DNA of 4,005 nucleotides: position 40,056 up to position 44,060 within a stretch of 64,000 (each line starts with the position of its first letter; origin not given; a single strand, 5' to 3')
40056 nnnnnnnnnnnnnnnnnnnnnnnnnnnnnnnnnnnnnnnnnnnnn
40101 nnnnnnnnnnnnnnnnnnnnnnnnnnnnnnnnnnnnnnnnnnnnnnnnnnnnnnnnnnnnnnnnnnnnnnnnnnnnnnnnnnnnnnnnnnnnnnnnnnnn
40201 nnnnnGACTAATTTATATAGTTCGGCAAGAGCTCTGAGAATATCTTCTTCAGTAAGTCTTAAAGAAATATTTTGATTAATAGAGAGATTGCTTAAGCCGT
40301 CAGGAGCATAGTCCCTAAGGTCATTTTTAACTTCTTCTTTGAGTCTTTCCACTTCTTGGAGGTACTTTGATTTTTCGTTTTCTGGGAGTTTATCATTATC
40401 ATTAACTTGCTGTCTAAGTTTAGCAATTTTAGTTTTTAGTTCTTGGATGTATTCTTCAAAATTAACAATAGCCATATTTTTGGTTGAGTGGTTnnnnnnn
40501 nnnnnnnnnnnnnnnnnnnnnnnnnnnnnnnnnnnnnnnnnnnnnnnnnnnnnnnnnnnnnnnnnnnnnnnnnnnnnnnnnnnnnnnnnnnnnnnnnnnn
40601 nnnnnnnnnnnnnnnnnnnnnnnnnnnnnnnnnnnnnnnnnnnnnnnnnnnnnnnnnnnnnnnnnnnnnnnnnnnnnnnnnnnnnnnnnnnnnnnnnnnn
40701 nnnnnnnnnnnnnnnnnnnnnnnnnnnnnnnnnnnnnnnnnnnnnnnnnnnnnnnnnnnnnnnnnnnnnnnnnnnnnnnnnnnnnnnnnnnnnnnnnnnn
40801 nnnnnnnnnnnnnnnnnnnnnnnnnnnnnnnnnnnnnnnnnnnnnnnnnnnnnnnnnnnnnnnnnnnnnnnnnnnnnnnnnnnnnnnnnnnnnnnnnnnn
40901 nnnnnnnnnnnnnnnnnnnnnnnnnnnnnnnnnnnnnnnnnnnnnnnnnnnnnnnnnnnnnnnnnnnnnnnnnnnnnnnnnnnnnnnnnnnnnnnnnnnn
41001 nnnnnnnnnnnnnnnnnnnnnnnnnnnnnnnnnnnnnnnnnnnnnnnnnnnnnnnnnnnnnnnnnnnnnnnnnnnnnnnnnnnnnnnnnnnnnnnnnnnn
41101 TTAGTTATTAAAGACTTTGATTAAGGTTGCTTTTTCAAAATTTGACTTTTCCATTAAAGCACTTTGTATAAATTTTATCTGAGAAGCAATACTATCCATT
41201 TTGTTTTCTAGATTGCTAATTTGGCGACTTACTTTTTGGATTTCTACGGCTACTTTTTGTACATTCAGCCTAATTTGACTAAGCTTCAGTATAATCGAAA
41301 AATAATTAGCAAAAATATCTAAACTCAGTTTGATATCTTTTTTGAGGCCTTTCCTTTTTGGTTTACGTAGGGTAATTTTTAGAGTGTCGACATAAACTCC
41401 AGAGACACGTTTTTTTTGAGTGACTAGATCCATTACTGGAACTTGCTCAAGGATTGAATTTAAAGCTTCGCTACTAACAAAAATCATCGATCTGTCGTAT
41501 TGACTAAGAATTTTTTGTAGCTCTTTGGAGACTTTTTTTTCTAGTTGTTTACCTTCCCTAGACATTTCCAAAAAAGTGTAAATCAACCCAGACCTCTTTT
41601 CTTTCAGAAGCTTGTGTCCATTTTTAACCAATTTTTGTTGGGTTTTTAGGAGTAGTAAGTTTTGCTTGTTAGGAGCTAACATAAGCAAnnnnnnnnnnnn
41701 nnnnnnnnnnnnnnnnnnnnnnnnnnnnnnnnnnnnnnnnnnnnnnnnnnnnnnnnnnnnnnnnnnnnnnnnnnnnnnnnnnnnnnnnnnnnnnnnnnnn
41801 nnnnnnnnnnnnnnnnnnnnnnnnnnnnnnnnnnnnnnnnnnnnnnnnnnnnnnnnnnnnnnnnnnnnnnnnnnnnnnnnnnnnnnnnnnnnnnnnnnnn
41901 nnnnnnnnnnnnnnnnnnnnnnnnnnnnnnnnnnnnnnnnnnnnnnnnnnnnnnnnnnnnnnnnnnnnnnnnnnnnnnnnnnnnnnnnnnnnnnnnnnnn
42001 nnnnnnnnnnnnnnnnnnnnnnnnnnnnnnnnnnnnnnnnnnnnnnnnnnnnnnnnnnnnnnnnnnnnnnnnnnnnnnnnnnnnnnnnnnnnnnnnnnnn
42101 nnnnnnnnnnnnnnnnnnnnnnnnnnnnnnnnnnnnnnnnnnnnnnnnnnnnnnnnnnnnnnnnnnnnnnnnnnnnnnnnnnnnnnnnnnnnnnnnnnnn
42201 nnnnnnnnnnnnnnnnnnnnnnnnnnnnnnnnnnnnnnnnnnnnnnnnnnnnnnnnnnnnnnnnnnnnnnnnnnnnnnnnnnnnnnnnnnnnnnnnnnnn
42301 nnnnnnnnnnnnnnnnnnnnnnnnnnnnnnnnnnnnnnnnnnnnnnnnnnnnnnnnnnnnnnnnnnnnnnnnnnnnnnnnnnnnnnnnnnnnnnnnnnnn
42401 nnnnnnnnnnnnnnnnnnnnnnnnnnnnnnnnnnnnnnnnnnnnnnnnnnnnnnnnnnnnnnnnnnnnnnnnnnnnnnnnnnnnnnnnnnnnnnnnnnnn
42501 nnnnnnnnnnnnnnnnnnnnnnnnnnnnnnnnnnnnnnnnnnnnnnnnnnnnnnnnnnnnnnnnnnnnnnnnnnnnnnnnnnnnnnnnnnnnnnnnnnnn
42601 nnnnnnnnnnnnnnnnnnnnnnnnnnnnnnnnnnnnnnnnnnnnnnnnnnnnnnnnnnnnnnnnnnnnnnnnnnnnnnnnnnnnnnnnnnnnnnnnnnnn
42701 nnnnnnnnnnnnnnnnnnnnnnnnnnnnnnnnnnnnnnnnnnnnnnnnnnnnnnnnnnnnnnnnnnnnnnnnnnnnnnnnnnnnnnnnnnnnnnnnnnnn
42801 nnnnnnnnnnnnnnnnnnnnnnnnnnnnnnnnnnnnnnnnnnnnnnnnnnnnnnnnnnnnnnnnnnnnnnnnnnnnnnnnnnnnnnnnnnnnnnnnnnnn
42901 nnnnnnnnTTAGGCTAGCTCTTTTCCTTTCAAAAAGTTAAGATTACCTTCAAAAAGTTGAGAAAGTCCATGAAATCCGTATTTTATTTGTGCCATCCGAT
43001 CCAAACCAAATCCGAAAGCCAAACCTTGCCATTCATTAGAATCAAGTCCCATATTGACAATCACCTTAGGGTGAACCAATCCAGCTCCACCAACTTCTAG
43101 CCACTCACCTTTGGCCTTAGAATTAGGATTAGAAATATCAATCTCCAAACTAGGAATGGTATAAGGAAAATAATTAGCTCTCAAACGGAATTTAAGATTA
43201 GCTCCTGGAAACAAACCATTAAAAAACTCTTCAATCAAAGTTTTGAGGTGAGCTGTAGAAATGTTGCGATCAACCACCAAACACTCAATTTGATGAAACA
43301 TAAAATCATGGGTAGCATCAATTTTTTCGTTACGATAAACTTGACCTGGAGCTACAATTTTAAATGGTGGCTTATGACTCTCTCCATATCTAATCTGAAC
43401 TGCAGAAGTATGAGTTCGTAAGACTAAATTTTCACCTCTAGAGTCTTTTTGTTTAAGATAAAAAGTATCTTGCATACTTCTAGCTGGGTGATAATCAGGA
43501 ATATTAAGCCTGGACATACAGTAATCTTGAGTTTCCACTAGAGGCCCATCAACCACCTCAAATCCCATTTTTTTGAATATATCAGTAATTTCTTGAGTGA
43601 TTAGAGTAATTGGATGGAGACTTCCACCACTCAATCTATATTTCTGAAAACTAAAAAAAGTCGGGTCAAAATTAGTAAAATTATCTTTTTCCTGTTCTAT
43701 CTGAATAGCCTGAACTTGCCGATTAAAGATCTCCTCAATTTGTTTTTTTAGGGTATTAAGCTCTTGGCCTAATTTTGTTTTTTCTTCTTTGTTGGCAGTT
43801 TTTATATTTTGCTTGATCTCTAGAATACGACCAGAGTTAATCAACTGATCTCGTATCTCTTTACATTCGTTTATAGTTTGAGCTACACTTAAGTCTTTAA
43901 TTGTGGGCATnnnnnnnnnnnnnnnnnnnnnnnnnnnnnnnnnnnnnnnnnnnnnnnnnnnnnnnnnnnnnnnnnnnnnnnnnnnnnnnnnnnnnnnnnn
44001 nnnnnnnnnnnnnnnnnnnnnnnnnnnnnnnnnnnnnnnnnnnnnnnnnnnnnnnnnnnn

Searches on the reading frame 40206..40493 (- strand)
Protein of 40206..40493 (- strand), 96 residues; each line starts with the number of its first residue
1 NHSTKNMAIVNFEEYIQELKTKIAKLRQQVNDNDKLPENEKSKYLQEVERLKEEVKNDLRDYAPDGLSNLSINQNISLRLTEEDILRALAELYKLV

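Call 55: search_protein_families(library=pfam, proteins=[window:40206-40493:-], max_evalue=0.01)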
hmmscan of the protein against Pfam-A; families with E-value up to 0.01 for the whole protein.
window:40206-40493:- (96 aa): 5 families
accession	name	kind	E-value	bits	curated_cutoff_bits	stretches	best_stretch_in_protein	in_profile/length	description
PF07564.17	DUF1542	-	0.00072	20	24.3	1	16-58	6-48/77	Domain of Unknown Function (DUF1542)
PF05008.21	V-SNARE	-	0.0015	19.4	25.9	1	12-61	5-54/92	Vesicle transport v-SNARE protein N-terminus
PF24414.1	DUF7547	-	0.004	17.6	27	1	14-63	96-145/209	Family of unknown function (DUF7547)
PF20667.3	Sec10_N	-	0.0074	16.8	27.4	1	9-57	5-53/118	Exocyst complex component Sec10, N-terminal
PF07544.18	Med9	-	0.0083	16.6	26.9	0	11-56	23-67/80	RNA polymerase II transcription mediator complex subunit 9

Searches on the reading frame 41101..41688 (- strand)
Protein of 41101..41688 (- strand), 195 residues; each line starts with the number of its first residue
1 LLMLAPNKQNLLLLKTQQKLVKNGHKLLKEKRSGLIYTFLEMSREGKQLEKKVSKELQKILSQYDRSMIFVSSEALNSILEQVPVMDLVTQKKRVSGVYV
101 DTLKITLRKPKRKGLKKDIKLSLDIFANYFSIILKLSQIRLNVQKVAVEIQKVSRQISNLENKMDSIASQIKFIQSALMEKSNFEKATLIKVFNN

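Call 21: search_protein_families(library=pfam, proteins=[window:41101-41688:-], max_evalue=0.01)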
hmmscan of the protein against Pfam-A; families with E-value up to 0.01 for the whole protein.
window:41101-41688:- (195 aa): 3 families
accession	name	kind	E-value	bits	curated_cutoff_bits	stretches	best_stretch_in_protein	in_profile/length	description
PF01813.22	ATP-synt_D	-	1e-19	71.6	25.7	1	10-192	1-194/196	ATP synthase subunit D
PF16654.10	DAPDH_C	-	0.0019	18.5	30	0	27-96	71-139/154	Diaminopimelic acid dehydrogenase C-terminal domain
PF20400.3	BAR_4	-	0.0035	17.6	27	0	38-81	127-170/192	BAR-like domain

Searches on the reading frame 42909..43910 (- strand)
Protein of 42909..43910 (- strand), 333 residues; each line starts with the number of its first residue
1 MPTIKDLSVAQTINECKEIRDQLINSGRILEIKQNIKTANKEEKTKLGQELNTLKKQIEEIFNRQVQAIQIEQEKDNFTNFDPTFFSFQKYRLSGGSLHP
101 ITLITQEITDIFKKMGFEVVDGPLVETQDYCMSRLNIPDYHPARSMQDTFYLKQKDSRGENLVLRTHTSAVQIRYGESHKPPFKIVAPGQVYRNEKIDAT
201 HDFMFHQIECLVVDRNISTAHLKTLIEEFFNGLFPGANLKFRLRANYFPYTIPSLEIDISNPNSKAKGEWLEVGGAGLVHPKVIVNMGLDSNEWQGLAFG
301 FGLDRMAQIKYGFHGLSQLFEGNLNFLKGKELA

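Call 21: search_protein_families(library=pfam, proteins=[window:42909-43910:-], max_evalue=0.01)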
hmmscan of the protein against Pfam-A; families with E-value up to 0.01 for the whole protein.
window:42909-43910:- (333 aa): 3 families
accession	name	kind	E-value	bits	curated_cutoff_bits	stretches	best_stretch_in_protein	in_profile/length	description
PF01409.25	tRNA-synt_2d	-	3.1e-86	289.3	19.8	1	90-328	8-244/246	tRNA synthetases class II core domain (F)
PF02912.23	Phe_tRNA-synt_N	-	2.3e-05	24.7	22.3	1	26-75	17-66/69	Aminoacyl tRNA synthetase class II, N-terminal domain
PF00152.25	tRNA-synt_2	-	0.0094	15.5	25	0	189-236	98-143/308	tRNA synthetases class II (D, K and N)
